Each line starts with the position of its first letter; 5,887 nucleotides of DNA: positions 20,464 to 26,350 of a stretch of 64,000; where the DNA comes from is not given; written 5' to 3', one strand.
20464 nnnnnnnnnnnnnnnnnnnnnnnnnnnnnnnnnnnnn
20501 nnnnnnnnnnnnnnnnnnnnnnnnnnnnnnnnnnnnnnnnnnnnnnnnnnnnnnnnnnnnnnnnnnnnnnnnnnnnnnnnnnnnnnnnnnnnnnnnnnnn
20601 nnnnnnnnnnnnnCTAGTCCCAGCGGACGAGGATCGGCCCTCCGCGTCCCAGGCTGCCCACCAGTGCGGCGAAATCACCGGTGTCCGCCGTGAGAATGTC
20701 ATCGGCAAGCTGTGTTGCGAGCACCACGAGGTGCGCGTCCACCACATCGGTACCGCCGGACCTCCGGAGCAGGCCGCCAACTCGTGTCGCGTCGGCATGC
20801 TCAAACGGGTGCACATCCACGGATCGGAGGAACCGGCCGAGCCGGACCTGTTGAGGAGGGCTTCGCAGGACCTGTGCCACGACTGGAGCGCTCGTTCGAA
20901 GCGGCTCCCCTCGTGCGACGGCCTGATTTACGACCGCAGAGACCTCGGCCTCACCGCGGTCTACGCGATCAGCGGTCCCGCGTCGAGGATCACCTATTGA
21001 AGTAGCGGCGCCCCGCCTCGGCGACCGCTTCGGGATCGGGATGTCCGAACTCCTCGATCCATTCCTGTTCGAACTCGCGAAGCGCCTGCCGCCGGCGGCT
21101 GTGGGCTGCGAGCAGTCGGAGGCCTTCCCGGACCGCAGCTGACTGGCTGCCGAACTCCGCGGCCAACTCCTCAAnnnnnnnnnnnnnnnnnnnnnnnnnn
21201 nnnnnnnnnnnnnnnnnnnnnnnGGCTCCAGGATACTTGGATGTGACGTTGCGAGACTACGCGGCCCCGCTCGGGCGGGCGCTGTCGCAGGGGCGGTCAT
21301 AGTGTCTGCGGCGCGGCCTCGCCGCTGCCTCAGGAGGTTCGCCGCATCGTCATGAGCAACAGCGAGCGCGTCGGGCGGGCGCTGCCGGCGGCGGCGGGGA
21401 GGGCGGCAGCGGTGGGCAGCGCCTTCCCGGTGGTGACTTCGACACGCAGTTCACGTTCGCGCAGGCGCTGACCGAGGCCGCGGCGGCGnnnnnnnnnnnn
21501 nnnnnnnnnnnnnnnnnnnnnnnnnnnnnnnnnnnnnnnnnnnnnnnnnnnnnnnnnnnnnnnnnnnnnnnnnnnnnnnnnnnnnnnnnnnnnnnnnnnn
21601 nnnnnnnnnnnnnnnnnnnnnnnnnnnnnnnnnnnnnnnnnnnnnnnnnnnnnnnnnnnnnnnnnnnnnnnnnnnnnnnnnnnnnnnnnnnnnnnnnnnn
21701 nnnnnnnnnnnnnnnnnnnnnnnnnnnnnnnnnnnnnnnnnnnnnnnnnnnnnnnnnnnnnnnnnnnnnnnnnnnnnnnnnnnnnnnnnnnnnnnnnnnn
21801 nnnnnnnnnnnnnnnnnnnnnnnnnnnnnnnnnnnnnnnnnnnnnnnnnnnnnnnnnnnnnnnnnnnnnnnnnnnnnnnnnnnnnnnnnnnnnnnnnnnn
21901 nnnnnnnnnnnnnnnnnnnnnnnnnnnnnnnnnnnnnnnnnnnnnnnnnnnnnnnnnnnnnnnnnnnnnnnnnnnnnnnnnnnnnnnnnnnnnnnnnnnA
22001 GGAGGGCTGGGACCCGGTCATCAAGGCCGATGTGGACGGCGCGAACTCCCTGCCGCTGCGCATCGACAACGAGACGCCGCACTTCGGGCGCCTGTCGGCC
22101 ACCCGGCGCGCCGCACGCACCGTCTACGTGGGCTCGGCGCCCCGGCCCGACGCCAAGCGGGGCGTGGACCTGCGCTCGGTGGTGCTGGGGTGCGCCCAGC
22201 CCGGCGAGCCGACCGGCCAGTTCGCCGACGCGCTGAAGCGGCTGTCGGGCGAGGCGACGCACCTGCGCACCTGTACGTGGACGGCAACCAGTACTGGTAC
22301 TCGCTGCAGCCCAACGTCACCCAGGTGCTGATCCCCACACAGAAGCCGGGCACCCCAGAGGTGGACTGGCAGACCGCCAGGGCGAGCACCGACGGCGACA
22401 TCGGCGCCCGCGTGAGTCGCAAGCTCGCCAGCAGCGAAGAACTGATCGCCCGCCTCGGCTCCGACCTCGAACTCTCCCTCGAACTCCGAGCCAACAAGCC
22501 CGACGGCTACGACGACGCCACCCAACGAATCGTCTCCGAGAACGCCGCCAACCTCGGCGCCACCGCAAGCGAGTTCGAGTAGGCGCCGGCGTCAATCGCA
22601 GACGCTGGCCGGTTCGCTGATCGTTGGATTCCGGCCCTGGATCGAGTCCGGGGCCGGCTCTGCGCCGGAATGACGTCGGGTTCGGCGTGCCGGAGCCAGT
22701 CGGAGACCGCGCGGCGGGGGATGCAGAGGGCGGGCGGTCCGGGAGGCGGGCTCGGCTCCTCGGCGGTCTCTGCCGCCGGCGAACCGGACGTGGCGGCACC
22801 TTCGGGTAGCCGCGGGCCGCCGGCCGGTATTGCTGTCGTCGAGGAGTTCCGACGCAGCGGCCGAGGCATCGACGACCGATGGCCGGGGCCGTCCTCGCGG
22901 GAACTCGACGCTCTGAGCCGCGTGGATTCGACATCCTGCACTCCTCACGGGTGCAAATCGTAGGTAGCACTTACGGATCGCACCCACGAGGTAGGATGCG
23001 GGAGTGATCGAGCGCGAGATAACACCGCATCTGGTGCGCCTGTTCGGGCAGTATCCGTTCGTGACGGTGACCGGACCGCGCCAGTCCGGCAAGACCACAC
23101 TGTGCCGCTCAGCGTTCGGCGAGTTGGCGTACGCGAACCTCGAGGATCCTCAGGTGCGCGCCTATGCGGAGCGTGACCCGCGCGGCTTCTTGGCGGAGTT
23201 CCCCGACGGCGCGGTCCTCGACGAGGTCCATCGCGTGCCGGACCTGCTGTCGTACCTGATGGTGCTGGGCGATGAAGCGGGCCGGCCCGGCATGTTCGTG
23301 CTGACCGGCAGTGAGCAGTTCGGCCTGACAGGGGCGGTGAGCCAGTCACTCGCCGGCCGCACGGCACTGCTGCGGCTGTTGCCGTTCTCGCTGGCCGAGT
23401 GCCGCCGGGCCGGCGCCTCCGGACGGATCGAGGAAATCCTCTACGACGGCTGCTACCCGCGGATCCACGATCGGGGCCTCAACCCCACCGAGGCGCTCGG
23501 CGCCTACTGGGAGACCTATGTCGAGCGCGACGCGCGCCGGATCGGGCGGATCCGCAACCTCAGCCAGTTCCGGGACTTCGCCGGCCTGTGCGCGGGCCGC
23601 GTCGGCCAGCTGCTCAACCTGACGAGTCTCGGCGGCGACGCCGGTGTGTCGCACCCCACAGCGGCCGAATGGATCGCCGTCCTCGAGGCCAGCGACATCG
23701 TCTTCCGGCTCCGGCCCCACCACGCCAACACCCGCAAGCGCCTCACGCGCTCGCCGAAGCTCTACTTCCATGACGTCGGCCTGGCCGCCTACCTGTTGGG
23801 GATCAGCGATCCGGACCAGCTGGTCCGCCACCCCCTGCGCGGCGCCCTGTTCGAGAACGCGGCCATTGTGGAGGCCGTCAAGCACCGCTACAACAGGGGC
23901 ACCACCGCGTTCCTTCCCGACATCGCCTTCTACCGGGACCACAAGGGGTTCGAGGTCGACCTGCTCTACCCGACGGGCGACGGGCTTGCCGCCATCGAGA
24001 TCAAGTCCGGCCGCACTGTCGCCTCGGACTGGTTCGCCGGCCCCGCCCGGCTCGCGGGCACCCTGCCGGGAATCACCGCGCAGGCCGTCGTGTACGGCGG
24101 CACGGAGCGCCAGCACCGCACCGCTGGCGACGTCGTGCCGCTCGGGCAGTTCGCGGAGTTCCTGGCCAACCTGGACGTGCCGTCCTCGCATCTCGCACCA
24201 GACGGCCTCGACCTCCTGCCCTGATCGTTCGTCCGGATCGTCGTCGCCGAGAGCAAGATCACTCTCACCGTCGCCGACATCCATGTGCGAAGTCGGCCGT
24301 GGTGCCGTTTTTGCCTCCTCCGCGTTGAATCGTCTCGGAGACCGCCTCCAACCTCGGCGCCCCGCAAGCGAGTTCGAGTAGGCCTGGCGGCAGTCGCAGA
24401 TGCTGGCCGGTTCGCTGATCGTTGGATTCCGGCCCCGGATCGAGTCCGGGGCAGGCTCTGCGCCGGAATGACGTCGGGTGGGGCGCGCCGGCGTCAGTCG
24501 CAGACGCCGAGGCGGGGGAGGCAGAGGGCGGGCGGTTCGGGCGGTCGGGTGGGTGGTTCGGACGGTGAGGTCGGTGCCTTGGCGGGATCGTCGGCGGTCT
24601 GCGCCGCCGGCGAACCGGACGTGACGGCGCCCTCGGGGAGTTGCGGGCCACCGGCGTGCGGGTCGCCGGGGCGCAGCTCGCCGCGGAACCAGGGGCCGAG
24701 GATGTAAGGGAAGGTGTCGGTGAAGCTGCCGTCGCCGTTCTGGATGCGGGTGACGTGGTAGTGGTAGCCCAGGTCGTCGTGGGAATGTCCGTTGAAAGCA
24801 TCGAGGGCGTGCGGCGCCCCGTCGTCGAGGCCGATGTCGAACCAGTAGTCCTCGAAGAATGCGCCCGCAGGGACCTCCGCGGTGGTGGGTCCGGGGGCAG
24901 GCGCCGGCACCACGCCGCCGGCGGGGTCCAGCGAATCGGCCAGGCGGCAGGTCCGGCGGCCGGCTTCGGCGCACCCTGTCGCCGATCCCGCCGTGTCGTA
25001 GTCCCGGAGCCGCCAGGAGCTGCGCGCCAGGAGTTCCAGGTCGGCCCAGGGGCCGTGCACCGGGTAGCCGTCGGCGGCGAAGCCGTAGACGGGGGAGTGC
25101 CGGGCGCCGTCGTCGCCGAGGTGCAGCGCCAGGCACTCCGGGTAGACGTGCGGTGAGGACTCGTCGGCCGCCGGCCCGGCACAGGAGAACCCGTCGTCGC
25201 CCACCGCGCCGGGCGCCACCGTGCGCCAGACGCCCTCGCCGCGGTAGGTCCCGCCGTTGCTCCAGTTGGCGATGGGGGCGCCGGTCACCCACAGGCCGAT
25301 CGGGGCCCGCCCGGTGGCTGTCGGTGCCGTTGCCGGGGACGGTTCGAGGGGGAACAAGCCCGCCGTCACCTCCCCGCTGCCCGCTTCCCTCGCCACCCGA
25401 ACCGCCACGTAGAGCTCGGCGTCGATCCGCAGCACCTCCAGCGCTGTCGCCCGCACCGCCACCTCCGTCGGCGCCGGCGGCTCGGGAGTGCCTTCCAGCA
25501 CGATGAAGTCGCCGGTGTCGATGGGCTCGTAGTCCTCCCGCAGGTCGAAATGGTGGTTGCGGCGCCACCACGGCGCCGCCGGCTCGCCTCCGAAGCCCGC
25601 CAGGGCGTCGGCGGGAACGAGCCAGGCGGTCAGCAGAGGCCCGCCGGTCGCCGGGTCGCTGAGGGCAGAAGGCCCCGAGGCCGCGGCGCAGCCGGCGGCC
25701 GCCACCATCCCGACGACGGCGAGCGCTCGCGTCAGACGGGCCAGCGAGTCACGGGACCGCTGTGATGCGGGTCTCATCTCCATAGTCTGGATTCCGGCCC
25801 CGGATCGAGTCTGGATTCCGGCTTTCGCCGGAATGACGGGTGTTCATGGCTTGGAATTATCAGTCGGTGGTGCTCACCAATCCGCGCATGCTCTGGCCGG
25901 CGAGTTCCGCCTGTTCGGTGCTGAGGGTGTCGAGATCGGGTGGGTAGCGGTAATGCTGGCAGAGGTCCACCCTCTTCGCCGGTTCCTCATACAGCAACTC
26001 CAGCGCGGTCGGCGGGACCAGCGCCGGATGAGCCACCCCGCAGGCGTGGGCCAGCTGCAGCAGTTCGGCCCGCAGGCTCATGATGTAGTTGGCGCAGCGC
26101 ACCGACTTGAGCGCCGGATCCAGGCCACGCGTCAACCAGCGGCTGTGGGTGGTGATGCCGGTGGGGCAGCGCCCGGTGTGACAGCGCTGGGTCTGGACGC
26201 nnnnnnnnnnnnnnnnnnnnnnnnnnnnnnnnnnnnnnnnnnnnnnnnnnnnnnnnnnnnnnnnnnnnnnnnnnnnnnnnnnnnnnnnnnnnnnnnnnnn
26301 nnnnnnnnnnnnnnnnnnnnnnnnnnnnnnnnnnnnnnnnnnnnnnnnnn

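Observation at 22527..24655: DUF4143 AAA ATPase gene bracketed by about 300-bp diverged direct repeats, a Campbell-type insertion signature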

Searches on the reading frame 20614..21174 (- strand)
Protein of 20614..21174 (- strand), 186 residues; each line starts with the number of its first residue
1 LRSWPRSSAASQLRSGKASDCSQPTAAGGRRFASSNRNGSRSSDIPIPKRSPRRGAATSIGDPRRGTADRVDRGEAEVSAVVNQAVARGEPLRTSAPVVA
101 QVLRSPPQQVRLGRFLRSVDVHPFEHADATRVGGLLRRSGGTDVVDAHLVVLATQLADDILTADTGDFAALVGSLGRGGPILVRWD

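Call 5: search_protein_families(library=pfam, proteins=[window:20614-21174:-], max_evalue=0.01)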
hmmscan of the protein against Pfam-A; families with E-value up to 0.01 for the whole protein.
window:20614-21174:- (186 aa): 0 families

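Call 42: search_protein_families(library=padloc, proteins=[window:20614-21174:-], max_evalue=0.01)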
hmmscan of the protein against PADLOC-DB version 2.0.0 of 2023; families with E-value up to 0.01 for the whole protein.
window:20614-21174:- (186 aa): 0 families

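Call 43: search_protein_families(library=ncbifam, proteins=[window:20614-21174:-], max_evalue=0.01)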
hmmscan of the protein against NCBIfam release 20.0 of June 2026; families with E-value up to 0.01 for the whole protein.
window:20614-21174:- (186 aa): 1 family
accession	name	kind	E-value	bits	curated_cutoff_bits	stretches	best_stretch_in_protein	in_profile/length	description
TIGR00028.1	Mtu_PIN_fam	subfamily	0.0074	16.5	73.6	0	138-171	100-132/143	TA system VapC family ribonuclease toxin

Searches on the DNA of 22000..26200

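Call 72: search_rna_families(source=window, start=22000, end=26200, threshold=evalue, max_evalue=1)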
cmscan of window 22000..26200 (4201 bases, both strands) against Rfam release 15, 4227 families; matches with E-value up to 1: 0.
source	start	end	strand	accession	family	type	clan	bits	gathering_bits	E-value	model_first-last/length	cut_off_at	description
